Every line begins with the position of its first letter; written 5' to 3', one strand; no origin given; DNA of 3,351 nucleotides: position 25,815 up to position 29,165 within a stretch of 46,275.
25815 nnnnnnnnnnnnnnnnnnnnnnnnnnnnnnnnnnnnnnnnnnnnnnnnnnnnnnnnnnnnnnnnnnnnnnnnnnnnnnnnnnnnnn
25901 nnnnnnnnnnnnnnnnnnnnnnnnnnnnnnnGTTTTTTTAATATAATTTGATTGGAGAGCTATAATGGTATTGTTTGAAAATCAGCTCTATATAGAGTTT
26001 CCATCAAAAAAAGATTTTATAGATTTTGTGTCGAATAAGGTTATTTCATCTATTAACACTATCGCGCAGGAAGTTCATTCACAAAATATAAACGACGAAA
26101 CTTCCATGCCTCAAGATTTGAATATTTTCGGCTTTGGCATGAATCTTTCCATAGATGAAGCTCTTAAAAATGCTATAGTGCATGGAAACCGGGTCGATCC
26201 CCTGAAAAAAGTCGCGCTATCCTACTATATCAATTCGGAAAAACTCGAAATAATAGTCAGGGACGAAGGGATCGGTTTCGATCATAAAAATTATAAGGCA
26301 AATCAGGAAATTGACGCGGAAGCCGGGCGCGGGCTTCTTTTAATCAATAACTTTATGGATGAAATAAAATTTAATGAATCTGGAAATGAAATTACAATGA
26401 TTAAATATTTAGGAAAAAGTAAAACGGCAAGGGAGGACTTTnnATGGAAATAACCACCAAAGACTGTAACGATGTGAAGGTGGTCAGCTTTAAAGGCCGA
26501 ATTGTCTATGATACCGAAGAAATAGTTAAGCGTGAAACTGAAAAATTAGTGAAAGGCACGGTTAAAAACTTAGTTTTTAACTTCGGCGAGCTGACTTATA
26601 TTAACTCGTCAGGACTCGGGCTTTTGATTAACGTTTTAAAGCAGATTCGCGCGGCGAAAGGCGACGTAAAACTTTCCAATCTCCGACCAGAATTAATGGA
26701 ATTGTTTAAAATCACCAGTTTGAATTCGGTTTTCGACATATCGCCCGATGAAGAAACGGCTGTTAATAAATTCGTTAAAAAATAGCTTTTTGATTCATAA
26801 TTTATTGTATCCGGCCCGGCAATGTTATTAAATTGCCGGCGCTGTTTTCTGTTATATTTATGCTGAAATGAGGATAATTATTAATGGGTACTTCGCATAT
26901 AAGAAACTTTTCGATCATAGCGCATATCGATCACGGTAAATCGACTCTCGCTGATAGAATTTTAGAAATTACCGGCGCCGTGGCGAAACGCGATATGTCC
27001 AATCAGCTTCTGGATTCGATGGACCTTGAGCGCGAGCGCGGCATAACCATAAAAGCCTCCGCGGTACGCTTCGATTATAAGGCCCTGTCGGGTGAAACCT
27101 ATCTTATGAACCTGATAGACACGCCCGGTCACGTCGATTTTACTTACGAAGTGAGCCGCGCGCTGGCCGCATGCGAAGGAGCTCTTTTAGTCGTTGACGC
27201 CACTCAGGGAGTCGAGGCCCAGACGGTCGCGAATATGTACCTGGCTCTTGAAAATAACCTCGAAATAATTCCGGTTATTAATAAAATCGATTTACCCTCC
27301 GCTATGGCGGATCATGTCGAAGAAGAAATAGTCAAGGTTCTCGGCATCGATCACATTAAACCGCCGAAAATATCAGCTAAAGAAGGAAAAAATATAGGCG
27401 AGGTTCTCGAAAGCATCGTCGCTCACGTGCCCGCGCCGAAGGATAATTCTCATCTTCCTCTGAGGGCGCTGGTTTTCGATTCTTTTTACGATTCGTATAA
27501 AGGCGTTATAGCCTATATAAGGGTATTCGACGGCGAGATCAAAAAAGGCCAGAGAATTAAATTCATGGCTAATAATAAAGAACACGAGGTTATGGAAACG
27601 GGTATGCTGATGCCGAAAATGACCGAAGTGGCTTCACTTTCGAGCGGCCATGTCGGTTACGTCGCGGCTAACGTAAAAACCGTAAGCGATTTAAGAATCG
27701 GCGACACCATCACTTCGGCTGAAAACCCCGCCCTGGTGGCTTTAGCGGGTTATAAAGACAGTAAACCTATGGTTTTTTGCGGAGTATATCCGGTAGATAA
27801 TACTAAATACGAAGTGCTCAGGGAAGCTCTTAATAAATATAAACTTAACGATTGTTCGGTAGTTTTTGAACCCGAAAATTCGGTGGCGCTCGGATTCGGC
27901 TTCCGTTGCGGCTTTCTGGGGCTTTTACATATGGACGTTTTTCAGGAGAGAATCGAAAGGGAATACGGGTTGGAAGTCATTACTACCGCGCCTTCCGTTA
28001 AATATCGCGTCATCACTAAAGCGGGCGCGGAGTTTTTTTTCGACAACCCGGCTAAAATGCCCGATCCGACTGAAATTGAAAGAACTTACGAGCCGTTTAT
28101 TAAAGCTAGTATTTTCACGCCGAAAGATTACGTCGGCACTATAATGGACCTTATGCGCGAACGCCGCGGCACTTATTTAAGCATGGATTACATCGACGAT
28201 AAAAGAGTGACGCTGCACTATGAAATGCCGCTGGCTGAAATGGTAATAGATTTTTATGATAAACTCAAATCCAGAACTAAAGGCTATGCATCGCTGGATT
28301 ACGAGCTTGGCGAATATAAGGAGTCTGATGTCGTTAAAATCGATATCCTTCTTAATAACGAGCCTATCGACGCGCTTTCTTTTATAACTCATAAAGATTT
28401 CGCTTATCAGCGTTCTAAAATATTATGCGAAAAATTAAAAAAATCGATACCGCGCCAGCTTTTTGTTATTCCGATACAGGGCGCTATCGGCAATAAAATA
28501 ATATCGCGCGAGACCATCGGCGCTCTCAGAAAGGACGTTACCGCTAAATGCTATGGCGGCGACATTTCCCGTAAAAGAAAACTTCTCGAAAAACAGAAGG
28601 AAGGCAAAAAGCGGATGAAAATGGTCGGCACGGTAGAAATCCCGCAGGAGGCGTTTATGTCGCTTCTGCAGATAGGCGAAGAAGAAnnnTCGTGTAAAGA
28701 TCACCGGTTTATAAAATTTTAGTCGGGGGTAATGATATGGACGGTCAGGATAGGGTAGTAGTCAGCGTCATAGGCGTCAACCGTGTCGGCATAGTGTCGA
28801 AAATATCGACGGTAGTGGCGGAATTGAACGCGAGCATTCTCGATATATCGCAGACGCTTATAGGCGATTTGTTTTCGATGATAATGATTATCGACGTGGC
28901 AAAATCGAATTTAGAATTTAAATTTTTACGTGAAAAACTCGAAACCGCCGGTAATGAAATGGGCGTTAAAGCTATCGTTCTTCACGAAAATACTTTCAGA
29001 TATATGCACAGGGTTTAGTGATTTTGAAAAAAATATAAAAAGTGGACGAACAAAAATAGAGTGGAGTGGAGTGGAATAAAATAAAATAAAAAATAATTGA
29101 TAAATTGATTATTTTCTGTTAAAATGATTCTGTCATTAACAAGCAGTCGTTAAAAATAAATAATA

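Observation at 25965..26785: Orphan partner-switching pair (RsbW-like kinase then STAS antagonist) with no sigma factor, directly upstream of lepA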

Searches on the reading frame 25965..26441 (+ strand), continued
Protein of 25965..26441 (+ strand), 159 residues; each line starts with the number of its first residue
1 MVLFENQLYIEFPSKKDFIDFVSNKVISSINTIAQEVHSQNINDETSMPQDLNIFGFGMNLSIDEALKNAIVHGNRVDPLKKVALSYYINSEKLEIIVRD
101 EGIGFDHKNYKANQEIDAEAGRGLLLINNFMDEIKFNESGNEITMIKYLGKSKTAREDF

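Call 82: find_encoding_contigs(protein=P0163, flank=7000, max_places=1)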
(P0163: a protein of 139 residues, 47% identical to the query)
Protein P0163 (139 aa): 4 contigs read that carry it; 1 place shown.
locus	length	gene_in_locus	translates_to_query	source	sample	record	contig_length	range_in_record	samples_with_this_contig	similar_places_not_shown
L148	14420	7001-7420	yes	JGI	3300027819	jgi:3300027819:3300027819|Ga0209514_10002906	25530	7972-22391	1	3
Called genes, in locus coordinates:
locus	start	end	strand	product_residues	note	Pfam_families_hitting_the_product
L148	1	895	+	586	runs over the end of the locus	PF02142:MGS, PF01808:AICARFT_IMPCHas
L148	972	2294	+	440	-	PF08245:Mur_ligase_M, PF27239:FOL3_C, PF02875:Mur_ligase_C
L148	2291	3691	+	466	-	PF10396:TrmE_N, PF00350:Dynamin_N (faint), PF12631:MnmE_helical, PF00009:GTP_EFTU (weak), PF00071:Ras, PF01926:MMR_HSR1, PF02421:FeoB_N, PF08477:Roc (weak), +1 more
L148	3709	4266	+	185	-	PF01227:GTP_cyclohydroI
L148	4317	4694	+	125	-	PF07238:PilZ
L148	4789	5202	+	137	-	PF02681:DUF212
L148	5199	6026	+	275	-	PF01476:LysM, PF23473:LysM3_LYK4_5 (weak), PF03734:YkuD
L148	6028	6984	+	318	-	PF03255:ACCA, PF01039:Carboxyl_trans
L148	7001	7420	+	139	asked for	PF13581:HATPase_c_2, PF02518:HATPase_c (weak)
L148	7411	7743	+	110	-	PF01740:STAS, PF13466:STAS_2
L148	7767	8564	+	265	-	PF02405:MlaE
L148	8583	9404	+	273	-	PF00005:ABC_tran, PF09818:ABC_ATPase (faint), PF13304:AAA_21 (faint)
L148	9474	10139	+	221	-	PF02470:MlaD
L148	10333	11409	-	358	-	PF01656:CbiA, PF02374:ArsA_ATPase (weak), PF06564:CBP_BcsQ (weak), PF09140:MipZ (weak), PF10609:ParA, PF13614:AAA_31, PF02922:CBM_48, PF16561:AMPK1_CBM, +2 more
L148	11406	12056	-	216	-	-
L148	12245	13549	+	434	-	PF03065:Glyco_hydro_57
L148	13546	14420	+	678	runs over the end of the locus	PF01074:Glyco_hydro_38N (weak), PF03065:Glyco_hydro_57, PF09094:AmyA-A_glucT_m, PF09095:AmyA-gluTrfs_C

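Call 89: search_protein_families(library=pfam, proteins=[L110:4928-6079:+, L110:6079-6504:+, L110:6523-6837:+, L110:6852-10049:+, L027:9479-10375:+, L031:9470-10387:+, L034:9491-10375:+], max_evalue=0.001)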
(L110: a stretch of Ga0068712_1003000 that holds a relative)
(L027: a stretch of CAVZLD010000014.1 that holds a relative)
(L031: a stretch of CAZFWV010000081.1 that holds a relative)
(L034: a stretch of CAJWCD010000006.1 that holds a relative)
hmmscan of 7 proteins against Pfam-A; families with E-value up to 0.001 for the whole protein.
L110:4928-6079:+ (384 aa): 2 families
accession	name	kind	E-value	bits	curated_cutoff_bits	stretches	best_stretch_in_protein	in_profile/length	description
PF07228.17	SpoIIE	-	1.1e-38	133.6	25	1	205-383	8-190/192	Stage II sporulation protein E (SpoIIE)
PF00072.30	Response_reg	-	7e-26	91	30.2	1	23-134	1-110/111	Response regulator receiver domain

L110:6079-6504:+ (142 aa): 2 families
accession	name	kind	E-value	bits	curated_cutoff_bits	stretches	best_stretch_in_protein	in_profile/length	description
PF13581.12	HATPase_c_2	-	1.1e-11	45.3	27.4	1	47-136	30-125/127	Histidine kinase-like ATPase domain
PF02518.31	HATPase_c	-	0.00021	22.1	26.4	1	52-117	9-79/111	Histidine kinase-, DNA gyrase B-, and HSP90-like ATPase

L110:6523-6837:+ (105 aa): 2 families
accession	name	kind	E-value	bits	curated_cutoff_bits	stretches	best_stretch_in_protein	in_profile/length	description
PF13466.11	STAS_2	-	2.5e-11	44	29.2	1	15-94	1-79/80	STAS domain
PF01740.26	STAS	-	9.1e-11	41.9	22.6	1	13-94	11-93/106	STAS domain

L110:6852-10049:+ (1066 aa): 6 families
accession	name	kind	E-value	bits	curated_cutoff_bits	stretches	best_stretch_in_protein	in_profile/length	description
PF01584.24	CheW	-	4.1e-25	88.4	23.5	3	696-756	71-135/138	CheW-like domain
PF02518.31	HATPase_c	-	3e-20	73.2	26.4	1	423-563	3-110/111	Histidine kinase-, DNA gyrase B-, and HSP90-like ATPase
PF00072.30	Response_reg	-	1.2e-19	71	30.2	1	941-1051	1-108/111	Response regulator receiver domain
PF01627.28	Hpt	-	4.5e-16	59.3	24.6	1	4-99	1-83/84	Hpt domain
PF02895.20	H-kinase_dim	-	4.1e-13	50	23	1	317-376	2-68/68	Signal transducing histidine kinase, homodimeric domain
PF13581.12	HATPase_c_2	-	0.00031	21.2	27.4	0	430-492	40-92/127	Histidine kinase-like ATPase domain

L027:9479-10375:+ (299 aa): 2 families
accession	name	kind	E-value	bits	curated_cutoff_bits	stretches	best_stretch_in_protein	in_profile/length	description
PF00072.30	Response_reg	-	3.4e-26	92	30.2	1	4-113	1-109/111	Response regulator receiver domain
PF13581.12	HATPase_c_2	-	3.6e-21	75.9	27.4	1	145-296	3-127/127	Histidine kinase-like ATPase domain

L031:9470-10387:+ (306 aa): 2 families
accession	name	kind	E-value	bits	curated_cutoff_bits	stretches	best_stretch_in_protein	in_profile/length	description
PF00072.30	Response_reg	-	4e-26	91.8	30.2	1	7-116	1-109/111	Response regulator receiver domain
PF13581.12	HATPase_c_2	-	2.6e-20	73.1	27.4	1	149-299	4-127/127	Histidine kinase-like ATPase domain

L034:9491-10375:+ (295 aa): 2 families
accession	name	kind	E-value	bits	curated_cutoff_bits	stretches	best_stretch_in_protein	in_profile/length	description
PF00072.30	Response_reg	-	1e-17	64.7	30.2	1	4-110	2-108/111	Response regulator receiver domain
PF13581.12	HATPase_c_2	-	8.8e-16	58.5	27.4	1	148-288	8-126/127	Histidine kinase-like ATPase domain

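Call 93: search_protein_representatives(alignment_id=A3)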
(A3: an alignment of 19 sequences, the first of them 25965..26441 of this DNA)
Query: 19 sequences, 157 profile positions. Proteins with E-value up to 0.001 (for the whole library): 16964; up to 1e-10: 5288; up to 1e-30: 9. The best 150 are listed.
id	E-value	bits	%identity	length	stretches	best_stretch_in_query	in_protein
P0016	9.2e-72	256.1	-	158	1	1-154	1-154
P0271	6.1e-51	188.4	-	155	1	1-150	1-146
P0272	4.6e-49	182.3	-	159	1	1-153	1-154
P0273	8.0e-48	178.3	-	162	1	1-153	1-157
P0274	2.2e-45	170.4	-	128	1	24-150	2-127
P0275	3.1e-45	169.9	-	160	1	1-151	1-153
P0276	7.4e-40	152.4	-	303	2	55-148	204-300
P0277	4.1e-36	140.2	-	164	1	7-151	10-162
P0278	1.1e-31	125.9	-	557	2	58-146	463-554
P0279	5.9e-29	117.0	-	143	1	59-154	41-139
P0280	9.3e-29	116.3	-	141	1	45-153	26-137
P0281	1.5e-28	115.6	-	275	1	59-149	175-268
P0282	1.6e-28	115.6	-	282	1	5-153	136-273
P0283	6.2e-28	113.7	-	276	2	56-153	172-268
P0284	7.4e-28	113.4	-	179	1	30-153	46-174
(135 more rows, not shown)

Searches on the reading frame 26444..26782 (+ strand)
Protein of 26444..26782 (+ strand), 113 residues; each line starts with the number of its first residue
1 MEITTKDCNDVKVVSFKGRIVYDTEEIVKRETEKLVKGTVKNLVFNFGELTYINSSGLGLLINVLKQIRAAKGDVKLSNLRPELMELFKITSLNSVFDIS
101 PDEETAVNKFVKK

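Call 3: search_protein_families(library=pfam, proteins=[window:26444-26782:+], max_evalue=0.01)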
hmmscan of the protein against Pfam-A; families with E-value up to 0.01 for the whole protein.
window:26444-26782:+ (113 aa): 2 families
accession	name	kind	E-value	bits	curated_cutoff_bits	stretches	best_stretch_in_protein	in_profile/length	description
PF01740.26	STAS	-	1.9e-17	63.4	22.6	1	6-106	5-106/106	STAS domain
PF13466.11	STAS_2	-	6.3e-08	33.1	29.2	1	17-93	4-79/80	STAS domain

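Call 4: search_protein_families(library=ncbifam, proteins=[window:26444-26782:+], max_evalue=0.01)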
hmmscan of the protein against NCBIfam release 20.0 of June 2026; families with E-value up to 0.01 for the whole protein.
window:26444-26782:+ (113 aa): 4 families
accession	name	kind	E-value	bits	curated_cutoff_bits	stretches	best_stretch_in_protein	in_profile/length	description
TIGR00377.1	ant_ant_sig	superfamily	1.2e-17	63.8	53.45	1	1-104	3-107/108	anti-sigma factor antagonist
TIGR02886.1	spore_II_AA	equivalog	2.8e-14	53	114.75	1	6-106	4-105/106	anti-sigma F factor antagonist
NF047705.1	slr1659_superfam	superfamily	0.0012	19.1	100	1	13-72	18-80/111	slr1659 superfamily regulator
NF033618.0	mlaB_1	equivalog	0.0034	17.8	90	1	28-94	26-89/94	lipid asymmetry maintenance protein MlaB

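Call 20: search_solved_structures(query=window:26444-26782:+, max_evalue=0.1, show_alignments=3)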
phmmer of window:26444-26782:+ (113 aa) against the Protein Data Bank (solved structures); distinct sequences matched with E-value up to 0.1: 8.
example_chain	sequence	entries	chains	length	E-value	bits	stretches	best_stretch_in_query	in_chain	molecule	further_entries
1th8_B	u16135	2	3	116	6.9e-12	49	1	9-107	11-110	Anti-sigma F factor antagonist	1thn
1tid_B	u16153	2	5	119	2e-11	47.5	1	9-107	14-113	Anti-sigma F factor antagonist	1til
1auz_A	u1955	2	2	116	2.9e-09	40.6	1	11-106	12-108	SPOIIAA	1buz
6m36_B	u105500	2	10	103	2.7e-08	37.4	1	9-101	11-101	Anti-sigma-B factor antagonist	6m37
1h4x_A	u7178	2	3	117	9.1e-08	35.7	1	13-107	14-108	ANTI-SIGMA F FACTOR ANTAGONIST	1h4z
1h4y_A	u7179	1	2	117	1.3e-07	35.3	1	13-107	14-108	ANTI-SIGMA F FACTOR ANTAGONIST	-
1sbo_A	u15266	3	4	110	1.9e-07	34.7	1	8-103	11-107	Putative anti-sigma factor antagonist TM1442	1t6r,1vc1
2f6i_A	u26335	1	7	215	0.022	18.5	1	9-59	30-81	ATP-dependent CLP protease, putative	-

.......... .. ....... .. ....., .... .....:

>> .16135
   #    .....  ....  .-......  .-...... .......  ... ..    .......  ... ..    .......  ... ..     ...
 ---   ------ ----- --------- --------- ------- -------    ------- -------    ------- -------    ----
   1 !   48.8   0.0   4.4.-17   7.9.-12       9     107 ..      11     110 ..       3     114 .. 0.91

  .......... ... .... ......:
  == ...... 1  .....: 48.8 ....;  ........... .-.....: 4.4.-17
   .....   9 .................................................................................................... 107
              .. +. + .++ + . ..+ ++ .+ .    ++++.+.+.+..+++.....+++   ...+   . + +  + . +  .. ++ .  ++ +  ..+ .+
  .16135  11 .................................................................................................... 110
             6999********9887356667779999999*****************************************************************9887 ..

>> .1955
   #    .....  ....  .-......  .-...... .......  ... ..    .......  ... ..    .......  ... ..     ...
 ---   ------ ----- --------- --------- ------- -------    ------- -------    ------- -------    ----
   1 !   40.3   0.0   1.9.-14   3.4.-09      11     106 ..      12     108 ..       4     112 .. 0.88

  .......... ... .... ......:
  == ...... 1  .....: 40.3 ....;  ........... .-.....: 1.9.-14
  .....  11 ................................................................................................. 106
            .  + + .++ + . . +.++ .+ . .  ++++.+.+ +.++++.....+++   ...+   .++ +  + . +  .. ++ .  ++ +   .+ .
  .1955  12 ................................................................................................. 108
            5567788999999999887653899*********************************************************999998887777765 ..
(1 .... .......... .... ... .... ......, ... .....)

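Call 74: search_protein_families(library=padloc, proteins=[window:26444-26782:+], max_evalue=0.01)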
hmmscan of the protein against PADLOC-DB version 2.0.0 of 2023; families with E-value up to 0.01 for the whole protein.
window:26444-26782:+ (113 aa): 0 families

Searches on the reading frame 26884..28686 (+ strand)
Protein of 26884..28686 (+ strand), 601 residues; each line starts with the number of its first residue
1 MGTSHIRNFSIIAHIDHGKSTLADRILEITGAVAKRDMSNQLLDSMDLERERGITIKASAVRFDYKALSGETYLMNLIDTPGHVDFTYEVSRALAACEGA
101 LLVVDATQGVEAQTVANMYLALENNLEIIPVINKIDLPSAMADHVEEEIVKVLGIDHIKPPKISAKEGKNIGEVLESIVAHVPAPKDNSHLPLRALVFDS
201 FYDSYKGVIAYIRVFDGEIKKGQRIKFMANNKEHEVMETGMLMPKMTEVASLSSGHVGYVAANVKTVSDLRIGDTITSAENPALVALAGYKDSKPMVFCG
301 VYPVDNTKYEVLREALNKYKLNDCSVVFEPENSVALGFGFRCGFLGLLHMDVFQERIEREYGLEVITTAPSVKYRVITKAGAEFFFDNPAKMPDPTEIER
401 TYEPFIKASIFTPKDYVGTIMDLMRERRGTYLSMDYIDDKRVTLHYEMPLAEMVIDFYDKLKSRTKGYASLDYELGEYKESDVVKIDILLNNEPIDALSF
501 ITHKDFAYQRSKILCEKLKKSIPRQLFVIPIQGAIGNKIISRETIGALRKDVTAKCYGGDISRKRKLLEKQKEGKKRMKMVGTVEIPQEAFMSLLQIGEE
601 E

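Call 3: search_protein_families(library=pfam, proteins=[window:26884-28686:+], max_evalue=0.01)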
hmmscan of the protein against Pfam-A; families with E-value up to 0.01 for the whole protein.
window:26884-28686:+ (601 aa): 10 families
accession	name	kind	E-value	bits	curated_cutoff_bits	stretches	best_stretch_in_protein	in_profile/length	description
PF00009.33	GTP_EFTU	-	9.9e-56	188.7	26.5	1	5-183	2-187/188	Elongation factor Tu GTP binding domain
PF06421.17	LepA_C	-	8e-49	164.7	29.7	1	490-596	1-107/107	GTP-binding protein LepA C-terminus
PF00679.30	EFG_C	-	9.2e-23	80.5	27.9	1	401-487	2-87/89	Elongation factor G C-terminus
PF03144.31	GTP_EFTU_D2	-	6.7e-12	46.1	30.3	1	207-277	1-73/73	Elongation factor Tu domain 2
PF22042.2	EF-G_D2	-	1.5e-05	25.4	27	1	192-278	1-83/84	Elongation factor G domain 2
PF00071.28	Ras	-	6e-05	23.1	21.6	1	67-182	42-160/162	Ras family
PF14492.12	EFG_III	-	0.00015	22.2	27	1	294-368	3-74/75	Elongation Factor G, domain III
PF16658.11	RF3_C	-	0.00031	21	40.1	1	295-377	9-89/132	Class II release factor RF3, C-terminal domain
PF01926.29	MMR_HSR1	-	0.0012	19.3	21.9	1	17-134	10-113/113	50S ribosome-binding GTPase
PF16897.10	MMR_HSR1_Xtn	-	0.0064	16.9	35.2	0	127-180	57-102/106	C-terminal region of MMR_HSR1 domain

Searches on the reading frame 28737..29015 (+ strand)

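Call 3: search_protein_families(library=pfam, proteins=[window:28737-29015:+], max_evalue=0.01)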
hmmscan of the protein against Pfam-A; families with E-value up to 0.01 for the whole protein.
window:28737-29015:+ (93 aa): 3 families
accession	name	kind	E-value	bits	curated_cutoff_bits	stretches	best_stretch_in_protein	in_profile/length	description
PF13740.12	ACT_6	-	9.9e-14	51.5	23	1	7-78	3-72/76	ACT domain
PF01842.31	ACT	-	2e-07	31.1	27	1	7-58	1-53/66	ACT domain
PF13291.12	ACT_4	-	0.00056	21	27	1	7-55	7-57/80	ACT domain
